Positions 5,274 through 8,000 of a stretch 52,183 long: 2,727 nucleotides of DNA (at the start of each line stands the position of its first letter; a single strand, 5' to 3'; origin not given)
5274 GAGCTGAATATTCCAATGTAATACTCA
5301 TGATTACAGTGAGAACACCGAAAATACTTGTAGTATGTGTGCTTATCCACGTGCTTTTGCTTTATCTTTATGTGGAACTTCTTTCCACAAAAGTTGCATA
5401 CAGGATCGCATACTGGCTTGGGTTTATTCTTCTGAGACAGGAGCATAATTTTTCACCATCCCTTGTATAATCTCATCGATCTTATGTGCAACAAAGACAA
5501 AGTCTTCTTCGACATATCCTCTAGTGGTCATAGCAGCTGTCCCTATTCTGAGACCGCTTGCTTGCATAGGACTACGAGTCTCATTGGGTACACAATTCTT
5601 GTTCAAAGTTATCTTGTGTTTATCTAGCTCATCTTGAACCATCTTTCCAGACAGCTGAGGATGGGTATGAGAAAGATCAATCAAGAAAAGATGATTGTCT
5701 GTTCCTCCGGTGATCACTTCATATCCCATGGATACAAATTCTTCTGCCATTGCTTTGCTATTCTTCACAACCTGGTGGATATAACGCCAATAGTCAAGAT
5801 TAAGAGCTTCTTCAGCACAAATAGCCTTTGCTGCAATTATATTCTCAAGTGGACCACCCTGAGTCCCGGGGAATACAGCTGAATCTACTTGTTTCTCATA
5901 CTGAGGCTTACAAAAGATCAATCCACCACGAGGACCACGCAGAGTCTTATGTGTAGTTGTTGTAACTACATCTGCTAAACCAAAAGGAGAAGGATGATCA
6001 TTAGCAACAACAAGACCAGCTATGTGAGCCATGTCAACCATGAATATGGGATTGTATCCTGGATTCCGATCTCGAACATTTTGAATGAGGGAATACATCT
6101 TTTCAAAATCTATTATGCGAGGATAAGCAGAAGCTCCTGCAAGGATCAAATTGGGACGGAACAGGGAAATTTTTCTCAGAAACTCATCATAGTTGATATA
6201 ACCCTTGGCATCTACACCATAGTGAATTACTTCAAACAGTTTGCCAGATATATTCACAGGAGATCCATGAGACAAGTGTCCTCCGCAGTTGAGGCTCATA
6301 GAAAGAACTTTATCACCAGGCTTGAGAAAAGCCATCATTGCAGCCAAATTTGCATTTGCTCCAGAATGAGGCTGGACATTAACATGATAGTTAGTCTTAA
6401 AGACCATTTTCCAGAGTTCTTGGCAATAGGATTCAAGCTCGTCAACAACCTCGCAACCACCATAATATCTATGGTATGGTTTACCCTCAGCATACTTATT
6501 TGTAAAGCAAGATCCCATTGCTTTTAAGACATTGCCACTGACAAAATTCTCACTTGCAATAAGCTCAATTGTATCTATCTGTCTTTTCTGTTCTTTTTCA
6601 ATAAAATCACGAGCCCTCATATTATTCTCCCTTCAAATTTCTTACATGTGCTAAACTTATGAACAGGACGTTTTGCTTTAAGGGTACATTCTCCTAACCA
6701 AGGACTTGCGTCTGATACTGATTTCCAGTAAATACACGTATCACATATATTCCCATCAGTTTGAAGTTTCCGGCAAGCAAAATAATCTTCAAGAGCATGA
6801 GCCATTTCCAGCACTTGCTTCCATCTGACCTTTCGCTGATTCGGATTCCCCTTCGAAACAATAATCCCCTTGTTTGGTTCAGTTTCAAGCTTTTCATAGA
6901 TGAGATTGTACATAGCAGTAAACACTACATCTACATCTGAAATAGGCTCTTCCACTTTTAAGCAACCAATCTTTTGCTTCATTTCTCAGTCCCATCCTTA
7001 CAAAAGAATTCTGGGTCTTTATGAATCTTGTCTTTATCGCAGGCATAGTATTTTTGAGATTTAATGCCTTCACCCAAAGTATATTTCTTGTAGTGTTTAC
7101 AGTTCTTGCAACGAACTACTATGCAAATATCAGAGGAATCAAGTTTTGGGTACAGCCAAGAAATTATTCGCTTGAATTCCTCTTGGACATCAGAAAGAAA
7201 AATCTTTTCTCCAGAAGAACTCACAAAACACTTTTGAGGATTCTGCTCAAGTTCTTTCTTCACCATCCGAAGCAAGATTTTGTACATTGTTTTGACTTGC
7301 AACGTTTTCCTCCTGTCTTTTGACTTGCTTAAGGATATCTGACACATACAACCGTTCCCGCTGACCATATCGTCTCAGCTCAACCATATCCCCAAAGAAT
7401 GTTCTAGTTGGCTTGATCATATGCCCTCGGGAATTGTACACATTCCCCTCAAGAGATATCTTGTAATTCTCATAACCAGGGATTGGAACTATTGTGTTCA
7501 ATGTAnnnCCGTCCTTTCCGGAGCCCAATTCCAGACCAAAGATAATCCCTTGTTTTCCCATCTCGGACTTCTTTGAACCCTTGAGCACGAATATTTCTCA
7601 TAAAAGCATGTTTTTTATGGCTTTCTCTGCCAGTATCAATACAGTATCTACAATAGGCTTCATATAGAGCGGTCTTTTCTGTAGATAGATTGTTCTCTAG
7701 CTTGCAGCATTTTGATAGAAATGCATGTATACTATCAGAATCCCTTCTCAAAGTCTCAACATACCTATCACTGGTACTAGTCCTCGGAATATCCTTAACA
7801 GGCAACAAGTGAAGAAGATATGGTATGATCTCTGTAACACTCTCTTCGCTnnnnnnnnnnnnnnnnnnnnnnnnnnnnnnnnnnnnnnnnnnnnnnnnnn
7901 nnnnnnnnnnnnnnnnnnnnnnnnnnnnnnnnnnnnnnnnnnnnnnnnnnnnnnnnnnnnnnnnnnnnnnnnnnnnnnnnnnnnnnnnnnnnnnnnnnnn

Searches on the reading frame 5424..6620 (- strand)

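Call 13: search_protein_families(library=pfam, proteins=[window:5424-6620:-], max_evalue=0.01)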
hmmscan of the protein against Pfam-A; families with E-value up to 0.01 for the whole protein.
window:5424-6620:- (398 aa): 3 families
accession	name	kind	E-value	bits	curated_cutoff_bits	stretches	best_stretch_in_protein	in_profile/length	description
PF00464.25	SHMT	-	4.2e-137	457.4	27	1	5-380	10-398/399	Serine hydroxymethyltransferase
PF00155.27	Aminotran_1_2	-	4e-06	26.7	19.7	1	52-366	37-351/361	Aminotransferase class I and II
PF01212.27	Beta_elim_lyase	-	0.0057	16.5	27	0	51-108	26-77/288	Beta-eliminating lyase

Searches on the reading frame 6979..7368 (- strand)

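Call 12: search_protein_families(library=pfam, proteins=[window:6979-7368:-], max_evalue=0.01)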
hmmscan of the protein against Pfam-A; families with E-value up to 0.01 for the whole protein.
window:6979-7368:- (129 aa): 1 family
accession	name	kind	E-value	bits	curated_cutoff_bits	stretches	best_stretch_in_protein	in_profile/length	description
PF05003.17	DUF668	-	0.0035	18.2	24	1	25-74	33-82/89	Protein of unknown function (DUF668)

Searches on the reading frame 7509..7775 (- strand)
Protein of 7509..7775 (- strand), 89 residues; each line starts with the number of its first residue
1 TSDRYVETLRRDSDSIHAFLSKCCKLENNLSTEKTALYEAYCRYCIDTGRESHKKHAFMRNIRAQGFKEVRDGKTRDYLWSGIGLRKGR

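Call 94: search_solved_structures(query=window:7509-7775:-, max_evalue=10, show_alignments=2)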
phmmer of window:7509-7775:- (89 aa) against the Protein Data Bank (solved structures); distinct sequences matched with E-value up to 10: 3.
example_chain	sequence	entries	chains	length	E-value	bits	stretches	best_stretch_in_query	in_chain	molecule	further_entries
6zsh_A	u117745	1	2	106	0.18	15.5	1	20-60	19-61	EH domain-binding protein 1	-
6zsj_C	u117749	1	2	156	0.27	14.9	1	21-61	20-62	EH domain-binding protein 1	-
4n5c_A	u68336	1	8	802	1.5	12.5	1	22-46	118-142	Cargo-transport protein YPP1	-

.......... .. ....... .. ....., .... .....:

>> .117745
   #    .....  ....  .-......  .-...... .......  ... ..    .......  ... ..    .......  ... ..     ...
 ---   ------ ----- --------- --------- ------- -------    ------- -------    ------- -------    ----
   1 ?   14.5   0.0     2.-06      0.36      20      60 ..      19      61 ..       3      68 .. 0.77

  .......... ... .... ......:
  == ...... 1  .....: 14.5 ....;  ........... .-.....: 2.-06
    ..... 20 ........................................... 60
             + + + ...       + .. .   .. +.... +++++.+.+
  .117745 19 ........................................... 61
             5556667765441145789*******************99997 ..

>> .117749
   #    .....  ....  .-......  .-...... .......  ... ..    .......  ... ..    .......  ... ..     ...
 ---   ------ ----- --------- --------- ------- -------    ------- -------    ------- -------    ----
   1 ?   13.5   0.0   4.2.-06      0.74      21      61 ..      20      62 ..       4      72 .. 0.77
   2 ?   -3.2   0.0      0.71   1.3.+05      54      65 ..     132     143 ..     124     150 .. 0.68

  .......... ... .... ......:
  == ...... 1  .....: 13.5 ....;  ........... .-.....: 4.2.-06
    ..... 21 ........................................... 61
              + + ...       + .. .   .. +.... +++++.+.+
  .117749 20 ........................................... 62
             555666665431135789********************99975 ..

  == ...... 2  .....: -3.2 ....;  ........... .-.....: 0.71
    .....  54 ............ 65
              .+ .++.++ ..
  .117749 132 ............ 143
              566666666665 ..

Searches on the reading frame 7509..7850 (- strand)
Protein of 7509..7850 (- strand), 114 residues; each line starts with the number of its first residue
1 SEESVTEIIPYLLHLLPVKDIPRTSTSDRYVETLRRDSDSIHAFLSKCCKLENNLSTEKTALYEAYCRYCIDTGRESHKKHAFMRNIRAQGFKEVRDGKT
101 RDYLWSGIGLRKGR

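Call 99: predict_structure(protein=window:7509-7850:-)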
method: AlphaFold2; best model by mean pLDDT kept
length: 114 residues; sequences in the alignment: 1
mean_pLDDT: 45.0   pTM: 0.29
mean pLDDT of the five models: 45.0, 44.5, 43.5, 43.2, 39.9
residues with pLDDT >= 90: 0; 70-90: 0; 50-70: 37; < 50: 77
segments of 3 or more residues with pLDDT < 50: 1-55, 70-72, 103-112
pLDDT, mean of each block of 10 residues (from residue 1): 33 38 37 40 45 48 54 50 55 52 43 48
secondary structure, 60 per line:
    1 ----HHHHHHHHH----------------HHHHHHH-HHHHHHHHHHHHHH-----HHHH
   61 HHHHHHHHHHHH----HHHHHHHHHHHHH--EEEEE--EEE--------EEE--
elements in order: H5-13 H30-36 H38-51 H57-72 H77-89 E92-96 E99-101 E110-112
